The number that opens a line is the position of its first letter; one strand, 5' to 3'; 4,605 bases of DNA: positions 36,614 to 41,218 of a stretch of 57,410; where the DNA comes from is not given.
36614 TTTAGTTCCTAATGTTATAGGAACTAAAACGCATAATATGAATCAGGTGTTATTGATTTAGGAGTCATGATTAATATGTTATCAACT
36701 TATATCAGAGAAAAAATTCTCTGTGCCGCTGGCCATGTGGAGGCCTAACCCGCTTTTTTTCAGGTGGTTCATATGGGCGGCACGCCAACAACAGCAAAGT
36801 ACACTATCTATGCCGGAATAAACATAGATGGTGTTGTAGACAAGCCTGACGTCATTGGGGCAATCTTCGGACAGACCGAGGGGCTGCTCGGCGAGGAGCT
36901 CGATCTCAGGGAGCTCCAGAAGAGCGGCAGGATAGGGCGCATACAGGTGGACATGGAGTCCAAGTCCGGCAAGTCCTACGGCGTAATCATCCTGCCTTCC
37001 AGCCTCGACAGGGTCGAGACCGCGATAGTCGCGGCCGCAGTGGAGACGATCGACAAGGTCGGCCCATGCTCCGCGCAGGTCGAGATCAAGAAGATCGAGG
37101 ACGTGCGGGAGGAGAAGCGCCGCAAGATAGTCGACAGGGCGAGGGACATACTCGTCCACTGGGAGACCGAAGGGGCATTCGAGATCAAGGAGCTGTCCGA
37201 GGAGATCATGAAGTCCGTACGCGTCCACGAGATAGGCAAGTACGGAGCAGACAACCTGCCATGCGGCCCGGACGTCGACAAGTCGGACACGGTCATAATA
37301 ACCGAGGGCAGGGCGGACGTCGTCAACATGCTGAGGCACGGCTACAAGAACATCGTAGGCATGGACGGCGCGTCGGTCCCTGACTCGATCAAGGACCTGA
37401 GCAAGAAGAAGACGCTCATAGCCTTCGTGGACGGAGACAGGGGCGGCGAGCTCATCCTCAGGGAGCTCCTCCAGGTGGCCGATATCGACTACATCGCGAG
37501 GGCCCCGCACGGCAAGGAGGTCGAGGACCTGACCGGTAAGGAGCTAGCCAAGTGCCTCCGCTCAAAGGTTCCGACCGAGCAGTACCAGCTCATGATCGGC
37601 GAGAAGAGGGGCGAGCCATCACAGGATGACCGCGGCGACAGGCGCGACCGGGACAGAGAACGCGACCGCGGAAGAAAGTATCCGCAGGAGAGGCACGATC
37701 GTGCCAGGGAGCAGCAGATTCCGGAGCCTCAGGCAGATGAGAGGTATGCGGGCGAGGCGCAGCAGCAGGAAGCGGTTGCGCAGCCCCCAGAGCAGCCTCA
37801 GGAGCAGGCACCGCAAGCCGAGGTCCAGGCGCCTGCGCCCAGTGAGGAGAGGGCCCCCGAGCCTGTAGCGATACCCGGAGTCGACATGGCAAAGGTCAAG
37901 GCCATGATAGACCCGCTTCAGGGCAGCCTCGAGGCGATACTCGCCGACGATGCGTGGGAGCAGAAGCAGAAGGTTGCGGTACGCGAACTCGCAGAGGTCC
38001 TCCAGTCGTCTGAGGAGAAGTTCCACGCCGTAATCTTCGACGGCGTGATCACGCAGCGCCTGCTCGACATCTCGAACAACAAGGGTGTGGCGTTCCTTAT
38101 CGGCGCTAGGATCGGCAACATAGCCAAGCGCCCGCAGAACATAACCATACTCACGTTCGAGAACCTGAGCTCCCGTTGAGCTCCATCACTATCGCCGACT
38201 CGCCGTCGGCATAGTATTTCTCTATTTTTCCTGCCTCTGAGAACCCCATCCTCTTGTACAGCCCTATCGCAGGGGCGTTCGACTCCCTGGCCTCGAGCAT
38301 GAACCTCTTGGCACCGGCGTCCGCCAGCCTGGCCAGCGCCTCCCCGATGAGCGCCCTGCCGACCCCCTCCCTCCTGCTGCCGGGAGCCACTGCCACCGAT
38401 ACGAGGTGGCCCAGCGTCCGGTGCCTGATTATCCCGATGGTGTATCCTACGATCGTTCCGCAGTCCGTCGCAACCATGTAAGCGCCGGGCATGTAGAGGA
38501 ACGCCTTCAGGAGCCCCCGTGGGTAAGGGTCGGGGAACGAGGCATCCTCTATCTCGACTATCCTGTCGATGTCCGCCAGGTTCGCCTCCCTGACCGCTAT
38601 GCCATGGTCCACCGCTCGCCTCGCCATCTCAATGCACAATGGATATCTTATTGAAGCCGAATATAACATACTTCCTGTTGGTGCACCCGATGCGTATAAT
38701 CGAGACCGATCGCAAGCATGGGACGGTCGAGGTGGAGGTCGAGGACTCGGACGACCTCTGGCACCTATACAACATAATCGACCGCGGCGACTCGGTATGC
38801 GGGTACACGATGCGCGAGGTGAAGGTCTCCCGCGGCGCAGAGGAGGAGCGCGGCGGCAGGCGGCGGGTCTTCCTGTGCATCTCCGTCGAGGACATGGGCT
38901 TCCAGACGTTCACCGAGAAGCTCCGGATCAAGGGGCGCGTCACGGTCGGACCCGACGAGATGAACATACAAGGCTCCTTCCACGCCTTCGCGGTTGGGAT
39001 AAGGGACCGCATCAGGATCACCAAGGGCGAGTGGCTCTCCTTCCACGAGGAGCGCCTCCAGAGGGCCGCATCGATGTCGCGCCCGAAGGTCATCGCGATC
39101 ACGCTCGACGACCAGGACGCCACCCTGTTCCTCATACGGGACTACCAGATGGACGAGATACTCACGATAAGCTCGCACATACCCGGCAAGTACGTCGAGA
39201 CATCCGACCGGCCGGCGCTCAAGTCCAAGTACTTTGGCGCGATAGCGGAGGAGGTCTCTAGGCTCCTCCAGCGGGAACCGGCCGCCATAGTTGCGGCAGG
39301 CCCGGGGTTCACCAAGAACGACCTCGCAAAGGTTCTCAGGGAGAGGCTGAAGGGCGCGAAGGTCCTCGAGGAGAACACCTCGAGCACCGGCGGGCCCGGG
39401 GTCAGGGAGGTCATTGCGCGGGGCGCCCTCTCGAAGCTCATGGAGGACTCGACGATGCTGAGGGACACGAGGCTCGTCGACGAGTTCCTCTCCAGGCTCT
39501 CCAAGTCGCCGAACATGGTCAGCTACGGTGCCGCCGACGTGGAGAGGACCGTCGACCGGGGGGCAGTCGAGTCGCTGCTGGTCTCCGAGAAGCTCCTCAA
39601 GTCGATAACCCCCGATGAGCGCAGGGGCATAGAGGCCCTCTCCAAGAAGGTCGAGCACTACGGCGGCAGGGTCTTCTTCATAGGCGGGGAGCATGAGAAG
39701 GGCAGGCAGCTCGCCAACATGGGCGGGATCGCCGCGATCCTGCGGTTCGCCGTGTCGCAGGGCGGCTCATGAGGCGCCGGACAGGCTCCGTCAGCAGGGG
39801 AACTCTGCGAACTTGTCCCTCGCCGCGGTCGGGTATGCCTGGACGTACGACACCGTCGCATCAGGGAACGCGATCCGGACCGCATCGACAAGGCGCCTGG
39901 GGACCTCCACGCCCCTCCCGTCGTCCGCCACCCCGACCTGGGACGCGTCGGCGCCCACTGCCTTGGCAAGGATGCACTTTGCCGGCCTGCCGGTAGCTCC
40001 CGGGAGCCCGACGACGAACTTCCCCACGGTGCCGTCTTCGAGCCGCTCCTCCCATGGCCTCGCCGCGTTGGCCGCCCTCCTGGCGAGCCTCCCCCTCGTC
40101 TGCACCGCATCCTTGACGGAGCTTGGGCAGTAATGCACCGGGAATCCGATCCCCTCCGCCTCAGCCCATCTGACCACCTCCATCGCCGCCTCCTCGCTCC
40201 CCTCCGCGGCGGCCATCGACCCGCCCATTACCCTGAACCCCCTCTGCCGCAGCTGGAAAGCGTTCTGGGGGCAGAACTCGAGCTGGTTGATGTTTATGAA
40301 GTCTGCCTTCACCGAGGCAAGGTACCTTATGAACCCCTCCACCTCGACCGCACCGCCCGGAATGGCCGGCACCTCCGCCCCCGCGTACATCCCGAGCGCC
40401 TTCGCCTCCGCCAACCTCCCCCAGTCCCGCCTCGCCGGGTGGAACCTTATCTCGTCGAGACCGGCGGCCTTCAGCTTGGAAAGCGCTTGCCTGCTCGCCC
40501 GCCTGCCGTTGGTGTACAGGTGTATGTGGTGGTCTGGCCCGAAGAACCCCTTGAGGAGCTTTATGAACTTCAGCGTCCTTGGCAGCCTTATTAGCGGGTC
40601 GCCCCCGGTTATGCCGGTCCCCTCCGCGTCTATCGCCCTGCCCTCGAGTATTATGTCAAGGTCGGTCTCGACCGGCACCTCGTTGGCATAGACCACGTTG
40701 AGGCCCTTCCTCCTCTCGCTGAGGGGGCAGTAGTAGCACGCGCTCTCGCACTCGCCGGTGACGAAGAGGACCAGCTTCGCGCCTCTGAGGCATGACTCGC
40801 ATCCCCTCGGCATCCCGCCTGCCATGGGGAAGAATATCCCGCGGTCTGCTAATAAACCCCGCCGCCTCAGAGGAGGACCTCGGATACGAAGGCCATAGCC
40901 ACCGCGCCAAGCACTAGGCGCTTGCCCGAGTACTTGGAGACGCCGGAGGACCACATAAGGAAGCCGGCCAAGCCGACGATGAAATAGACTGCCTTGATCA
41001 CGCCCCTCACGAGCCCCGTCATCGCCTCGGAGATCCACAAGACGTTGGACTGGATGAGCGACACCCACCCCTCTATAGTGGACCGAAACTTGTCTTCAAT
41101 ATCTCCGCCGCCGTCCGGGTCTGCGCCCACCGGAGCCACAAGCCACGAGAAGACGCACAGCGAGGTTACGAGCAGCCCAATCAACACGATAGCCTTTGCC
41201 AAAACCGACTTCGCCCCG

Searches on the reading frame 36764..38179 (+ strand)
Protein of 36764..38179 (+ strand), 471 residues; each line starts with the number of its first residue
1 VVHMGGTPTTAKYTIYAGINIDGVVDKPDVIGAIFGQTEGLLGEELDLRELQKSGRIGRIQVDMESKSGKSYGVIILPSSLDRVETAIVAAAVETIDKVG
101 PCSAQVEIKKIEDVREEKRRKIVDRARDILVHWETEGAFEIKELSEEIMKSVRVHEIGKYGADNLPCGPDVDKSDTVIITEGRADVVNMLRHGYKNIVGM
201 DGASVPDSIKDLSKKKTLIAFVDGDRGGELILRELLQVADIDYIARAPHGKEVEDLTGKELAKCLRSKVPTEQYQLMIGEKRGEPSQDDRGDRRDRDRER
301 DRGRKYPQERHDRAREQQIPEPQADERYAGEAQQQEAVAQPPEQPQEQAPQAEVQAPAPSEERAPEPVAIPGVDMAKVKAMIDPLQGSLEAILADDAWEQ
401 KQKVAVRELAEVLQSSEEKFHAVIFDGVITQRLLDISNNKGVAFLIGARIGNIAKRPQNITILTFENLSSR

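Call 88: search_protein_families(library=pfam, proteins=[window:36764-38179:+])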
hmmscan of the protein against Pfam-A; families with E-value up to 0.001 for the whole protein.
window:36764-38179:+ (471 aa): 3 families
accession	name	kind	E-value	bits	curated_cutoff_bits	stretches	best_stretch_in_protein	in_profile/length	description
PF13662.12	Toprim_4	-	7.6e-08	32.9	25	1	175-237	1-72/85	Toprim domain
PF01751.28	Toprim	-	2.7e-06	27.9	23.1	1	176-252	1-92/96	Toprim domain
PF13155.12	Toprim_2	-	0.00029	21.6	22.1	1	178-255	1-86/88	Toprim-like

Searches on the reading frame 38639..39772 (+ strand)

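Call 88: search_protein_families(library=pfam, proteins=[window:38639-39772:+])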
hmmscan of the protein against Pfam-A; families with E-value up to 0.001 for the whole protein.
window:38639-39772:+ (377 aa): 3 families
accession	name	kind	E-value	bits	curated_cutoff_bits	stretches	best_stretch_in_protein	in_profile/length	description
PF03463.20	eRF1_1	-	2.4e-25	89.3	23.8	1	18-143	1-122/123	eRF1 domain 1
PF03465.20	eRF1_3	-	1.3e-23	83.9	25.8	1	275-372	3-106/106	eRF1 domain 3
PF03464.20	eRF1_2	-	3.6e-10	40.7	27.1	1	151-266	2-130/133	eRF1 domain 2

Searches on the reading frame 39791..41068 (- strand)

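Call 88: search_protein_families(library=pfam, proteins=[window:39791-41068:-])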
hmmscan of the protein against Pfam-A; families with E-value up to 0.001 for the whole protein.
window:39791-41068:- (425 aa): 2 families
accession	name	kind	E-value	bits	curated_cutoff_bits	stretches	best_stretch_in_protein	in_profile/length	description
PF04055.27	Radical_SAM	-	1.8e-10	41.6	29.5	1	103-208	3-106/166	Radical SAM superfamily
PF13353.11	Fer4_12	-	0.0002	22.1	22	1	96-186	5-90/137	4Fe-4S single cluster domain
